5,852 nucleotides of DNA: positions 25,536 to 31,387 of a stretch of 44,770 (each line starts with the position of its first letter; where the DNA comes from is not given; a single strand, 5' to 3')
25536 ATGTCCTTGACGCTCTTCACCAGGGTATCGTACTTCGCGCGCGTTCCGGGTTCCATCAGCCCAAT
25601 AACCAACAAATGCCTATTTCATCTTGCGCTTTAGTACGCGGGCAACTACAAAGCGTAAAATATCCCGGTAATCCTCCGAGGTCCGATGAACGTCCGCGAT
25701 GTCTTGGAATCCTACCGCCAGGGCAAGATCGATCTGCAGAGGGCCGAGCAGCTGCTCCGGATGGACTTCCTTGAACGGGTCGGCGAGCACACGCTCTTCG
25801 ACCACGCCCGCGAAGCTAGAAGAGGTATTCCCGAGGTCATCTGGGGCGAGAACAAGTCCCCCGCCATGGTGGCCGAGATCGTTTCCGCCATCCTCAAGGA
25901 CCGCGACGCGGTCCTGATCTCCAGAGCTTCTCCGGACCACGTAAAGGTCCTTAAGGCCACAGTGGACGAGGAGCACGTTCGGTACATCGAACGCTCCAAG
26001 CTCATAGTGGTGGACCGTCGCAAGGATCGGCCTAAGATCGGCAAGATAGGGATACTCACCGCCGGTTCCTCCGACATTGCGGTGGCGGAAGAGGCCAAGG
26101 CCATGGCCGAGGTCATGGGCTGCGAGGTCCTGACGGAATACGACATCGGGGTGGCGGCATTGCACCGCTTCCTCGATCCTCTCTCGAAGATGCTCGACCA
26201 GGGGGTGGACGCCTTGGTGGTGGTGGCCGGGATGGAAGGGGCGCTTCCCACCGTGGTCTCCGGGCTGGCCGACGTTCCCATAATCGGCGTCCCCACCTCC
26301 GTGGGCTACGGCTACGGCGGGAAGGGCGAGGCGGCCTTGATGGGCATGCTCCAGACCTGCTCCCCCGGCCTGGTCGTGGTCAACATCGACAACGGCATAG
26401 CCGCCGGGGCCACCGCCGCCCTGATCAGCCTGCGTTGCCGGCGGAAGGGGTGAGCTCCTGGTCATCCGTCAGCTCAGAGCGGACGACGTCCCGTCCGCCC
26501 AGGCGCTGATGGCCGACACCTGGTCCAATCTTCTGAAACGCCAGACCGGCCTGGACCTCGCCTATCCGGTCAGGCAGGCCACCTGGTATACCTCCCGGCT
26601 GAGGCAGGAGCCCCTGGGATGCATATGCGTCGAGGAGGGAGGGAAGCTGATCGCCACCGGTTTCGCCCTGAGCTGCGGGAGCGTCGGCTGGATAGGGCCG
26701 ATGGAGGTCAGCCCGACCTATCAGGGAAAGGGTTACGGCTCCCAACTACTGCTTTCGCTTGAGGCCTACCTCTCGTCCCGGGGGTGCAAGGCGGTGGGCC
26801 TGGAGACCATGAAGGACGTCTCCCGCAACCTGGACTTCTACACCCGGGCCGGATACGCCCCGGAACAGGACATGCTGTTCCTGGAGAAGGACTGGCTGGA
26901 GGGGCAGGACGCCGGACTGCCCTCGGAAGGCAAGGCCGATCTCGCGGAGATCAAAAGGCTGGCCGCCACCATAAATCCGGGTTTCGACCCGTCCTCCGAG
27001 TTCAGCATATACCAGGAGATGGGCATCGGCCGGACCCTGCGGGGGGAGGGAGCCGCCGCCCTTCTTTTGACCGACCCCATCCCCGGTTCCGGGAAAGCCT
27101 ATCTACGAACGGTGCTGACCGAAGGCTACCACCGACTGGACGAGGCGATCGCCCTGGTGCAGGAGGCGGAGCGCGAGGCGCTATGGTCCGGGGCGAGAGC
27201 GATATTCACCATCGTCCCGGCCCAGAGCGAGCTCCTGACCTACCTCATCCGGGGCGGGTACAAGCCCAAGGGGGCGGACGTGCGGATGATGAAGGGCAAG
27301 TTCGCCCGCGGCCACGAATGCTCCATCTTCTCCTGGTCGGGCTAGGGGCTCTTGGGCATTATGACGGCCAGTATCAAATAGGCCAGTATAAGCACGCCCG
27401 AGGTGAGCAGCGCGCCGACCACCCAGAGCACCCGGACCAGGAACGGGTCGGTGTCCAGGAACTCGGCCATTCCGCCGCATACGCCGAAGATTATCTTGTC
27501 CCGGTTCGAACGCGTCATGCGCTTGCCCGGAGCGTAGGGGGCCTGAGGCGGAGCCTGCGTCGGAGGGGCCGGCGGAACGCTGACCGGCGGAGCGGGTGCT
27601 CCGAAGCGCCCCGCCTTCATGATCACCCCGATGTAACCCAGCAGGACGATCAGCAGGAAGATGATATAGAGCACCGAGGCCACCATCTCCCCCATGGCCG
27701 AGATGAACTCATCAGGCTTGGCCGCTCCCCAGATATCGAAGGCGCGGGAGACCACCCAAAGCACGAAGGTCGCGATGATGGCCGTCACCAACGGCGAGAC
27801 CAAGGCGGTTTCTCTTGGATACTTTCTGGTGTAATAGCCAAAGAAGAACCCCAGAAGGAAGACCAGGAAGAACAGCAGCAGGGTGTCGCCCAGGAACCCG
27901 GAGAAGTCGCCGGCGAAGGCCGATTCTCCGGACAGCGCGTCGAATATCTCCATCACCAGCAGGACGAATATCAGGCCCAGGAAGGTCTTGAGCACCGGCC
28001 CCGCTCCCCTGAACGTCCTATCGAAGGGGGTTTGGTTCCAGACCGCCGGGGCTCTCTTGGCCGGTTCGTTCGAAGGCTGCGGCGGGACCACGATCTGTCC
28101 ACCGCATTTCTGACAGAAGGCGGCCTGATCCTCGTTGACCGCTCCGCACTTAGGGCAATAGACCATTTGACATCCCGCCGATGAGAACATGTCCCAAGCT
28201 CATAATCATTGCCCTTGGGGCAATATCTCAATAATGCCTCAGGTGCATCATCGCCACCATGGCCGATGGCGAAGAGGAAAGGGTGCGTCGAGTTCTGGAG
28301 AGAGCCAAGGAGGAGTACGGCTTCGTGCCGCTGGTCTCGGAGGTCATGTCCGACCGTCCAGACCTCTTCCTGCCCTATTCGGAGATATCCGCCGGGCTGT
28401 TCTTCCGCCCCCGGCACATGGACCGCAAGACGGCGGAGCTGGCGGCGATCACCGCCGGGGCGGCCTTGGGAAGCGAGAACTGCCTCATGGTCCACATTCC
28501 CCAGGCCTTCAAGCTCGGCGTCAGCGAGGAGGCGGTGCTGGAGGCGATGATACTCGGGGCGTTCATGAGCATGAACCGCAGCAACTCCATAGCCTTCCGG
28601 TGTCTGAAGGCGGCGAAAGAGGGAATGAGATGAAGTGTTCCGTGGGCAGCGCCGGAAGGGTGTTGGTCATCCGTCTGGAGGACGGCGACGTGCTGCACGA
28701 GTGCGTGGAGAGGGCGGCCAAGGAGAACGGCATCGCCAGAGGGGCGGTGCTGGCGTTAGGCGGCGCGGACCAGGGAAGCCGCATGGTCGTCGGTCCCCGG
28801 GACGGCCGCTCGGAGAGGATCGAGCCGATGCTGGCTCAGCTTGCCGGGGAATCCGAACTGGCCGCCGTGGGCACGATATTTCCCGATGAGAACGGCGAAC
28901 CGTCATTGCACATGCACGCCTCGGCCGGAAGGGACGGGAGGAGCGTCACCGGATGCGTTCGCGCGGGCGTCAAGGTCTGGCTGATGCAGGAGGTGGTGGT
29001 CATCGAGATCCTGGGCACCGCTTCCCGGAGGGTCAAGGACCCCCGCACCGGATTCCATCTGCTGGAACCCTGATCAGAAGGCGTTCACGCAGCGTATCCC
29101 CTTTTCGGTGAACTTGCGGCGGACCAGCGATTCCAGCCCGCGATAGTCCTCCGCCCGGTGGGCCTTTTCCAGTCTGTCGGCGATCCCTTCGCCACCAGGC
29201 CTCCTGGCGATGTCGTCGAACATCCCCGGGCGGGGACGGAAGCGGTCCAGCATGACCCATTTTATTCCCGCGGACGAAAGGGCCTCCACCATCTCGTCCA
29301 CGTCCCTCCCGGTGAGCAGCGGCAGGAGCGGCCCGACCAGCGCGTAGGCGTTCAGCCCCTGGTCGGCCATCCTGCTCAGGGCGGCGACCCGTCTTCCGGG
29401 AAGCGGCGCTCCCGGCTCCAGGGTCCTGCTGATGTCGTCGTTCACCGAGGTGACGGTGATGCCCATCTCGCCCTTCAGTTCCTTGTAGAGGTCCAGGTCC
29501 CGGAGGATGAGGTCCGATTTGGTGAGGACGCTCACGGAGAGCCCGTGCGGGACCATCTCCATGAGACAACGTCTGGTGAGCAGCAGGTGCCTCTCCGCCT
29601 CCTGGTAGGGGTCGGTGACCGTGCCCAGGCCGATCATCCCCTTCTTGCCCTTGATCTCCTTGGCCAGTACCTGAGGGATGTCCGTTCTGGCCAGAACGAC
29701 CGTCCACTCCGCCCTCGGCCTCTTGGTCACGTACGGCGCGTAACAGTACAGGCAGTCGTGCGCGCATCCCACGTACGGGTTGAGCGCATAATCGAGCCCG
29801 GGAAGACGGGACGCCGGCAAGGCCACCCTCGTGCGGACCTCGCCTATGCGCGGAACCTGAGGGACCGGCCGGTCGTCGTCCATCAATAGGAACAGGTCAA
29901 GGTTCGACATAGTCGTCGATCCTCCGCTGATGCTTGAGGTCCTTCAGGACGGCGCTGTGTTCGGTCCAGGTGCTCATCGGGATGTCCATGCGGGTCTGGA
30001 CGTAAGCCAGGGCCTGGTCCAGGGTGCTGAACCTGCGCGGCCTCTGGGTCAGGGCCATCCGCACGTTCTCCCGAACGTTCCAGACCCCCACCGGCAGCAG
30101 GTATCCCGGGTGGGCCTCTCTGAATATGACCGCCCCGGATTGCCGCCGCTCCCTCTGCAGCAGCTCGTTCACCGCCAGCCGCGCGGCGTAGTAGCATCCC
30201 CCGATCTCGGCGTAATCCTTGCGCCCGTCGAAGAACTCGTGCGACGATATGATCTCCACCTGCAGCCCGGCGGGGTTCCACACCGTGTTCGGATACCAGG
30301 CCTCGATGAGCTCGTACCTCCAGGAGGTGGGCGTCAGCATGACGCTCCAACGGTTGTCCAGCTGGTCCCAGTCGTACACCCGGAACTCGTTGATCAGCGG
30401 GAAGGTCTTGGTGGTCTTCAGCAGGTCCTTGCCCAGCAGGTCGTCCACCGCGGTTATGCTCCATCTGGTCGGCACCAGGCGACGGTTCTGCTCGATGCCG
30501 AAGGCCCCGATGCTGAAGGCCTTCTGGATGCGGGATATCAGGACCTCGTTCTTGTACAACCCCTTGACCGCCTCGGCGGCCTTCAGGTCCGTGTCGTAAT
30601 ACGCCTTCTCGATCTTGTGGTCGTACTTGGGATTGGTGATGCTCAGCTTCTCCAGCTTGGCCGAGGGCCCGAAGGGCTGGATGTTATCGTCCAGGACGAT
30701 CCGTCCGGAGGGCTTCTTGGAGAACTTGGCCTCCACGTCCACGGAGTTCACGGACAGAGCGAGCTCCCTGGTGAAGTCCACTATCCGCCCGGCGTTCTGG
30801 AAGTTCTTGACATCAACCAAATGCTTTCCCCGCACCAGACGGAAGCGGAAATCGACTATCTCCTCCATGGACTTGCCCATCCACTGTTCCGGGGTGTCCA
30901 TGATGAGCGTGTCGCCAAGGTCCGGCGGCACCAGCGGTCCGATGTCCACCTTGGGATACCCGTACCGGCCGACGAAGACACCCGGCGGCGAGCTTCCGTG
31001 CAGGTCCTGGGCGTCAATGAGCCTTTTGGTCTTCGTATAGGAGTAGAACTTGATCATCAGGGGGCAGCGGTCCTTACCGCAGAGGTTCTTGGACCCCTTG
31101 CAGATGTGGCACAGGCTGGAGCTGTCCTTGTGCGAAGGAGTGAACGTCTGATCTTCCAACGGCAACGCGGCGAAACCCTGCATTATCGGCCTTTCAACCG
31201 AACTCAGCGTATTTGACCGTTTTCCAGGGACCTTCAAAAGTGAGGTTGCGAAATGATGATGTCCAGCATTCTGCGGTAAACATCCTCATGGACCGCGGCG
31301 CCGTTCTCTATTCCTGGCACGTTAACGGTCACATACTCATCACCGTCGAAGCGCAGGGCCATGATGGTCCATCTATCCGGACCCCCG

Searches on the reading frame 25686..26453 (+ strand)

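Call 53: search_protein_families(library=pfam, proteins=[window:25686-26453:+], max_evalue=0.00001)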
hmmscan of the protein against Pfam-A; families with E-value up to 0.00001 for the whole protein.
window:25686-26453:+ (255 aa): 1 family
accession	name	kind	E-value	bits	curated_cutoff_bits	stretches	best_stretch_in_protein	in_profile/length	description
PF00731.26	AIRC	-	5.3e-15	55.7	30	1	120-247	1-126/148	AIR carboxylase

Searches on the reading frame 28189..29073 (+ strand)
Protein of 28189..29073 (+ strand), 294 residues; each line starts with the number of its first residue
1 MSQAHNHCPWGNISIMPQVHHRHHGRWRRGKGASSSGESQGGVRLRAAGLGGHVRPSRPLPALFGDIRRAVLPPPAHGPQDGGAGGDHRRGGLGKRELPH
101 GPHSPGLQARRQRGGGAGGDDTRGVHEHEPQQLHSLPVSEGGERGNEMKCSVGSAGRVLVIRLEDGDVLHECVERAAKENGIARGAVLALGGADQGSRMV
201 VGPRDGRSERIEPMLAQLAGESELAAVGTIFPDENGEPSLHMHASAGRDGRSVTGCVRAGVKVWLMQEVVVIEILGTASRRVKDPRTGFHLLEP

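Call 59: search_protein_families(library=pfam, proteins=[window:28189-29073:+], max_evalue=0.001)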
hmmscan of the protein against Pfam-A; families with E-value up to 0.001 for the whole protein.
window:28189-29073:+ (294 aa): 1 family
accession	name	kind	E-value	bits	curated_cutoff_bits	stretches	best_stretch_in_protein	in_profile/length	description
PF03479.20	PCC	-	4.2e-20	72.6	25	1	157-274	1-115/117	Plants and Prokaryotes Conserved (PCC) domain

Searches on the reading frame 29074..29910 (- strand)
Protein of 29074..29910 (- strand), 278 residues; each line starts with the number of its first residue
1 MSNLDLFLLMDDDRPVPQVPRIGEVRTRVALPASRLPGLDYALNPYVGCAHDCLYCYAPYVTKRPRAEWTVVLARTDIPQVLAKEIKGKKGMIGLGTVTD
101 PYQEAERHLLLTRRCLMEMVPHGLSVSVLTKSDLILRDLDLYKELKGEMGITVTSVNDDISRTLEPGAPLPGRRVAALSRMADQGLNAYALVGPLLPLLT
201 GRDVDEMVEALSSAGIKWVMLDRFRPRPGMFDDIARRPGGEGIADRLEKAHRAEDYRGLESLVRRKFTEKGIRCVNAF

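Call 94: search_protein_families(library=ncbifam, proteins=[window:29074-29910:-], max_evalue=0.001)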
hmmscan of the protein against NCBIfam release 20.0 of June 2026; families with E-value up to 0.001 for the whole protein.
window:29074-29910:- (278 aa): 4 families
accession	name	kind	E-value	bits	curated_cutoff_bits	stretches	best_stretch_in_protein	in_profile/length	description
NF033668.1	rSAM_PA0069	hypoth_equivalog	2.5e-35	122.1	360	1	38-219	56-249/348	PA0069 family radical SAM protein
NF038135.1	rSAM_Rv2578c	equivalog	1e-32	113.5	430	1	33-229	55-265/317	Rv2578c family radical SAM protein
NF038136.1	rSAM_Rv_intein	exception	7.8e-28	97.6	700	1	72-220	356-513/574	intein-containing Rv2578c family radical SAM protein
TIGR04470.1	rSAM_mob_pairB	equivalog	1.9e-25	89.8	410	1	23-213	2-191/285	radical SAM mobile pair protein B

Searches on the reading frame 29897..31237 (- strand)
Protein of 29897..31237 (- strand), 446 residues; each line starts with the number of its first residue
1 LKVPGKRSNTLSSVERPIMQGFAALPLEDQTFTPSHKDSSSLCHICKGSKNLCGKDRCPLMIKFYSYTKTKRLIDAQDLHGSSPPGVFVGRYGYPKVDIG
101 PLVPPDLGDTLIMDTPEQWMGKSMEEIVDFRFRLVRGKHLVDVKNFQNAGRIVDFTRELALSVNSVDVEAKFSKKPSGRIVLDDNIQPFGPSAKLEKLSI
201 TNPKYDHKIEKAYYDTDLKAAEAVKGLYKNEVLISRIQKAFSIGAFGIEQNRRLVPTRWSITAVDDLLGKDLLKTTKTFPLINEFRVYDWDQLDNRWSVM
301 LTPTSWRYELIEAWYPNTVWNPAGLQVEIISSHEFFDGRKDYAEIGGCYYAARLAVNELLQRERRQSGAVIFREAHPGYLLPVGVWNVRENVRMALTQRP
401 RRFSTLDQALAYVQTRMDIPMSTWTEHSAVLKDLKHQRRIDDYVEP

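Call 94: search_protein_families(library=ncbifam, proteins=[window:29897-31237:-], max_evalue=0.001)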
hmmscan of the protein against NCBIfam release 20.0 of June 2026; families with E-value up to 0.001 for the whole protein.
window:29897-31237:- (446 aa): 1 family
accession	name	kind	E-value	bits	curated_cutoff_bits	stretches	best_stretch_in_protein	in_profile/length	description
NF041387.1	DNArepr_NreA_Halo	equivalog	2e-72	244.5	700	1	71-434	41-410/417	DNA repair protein NreA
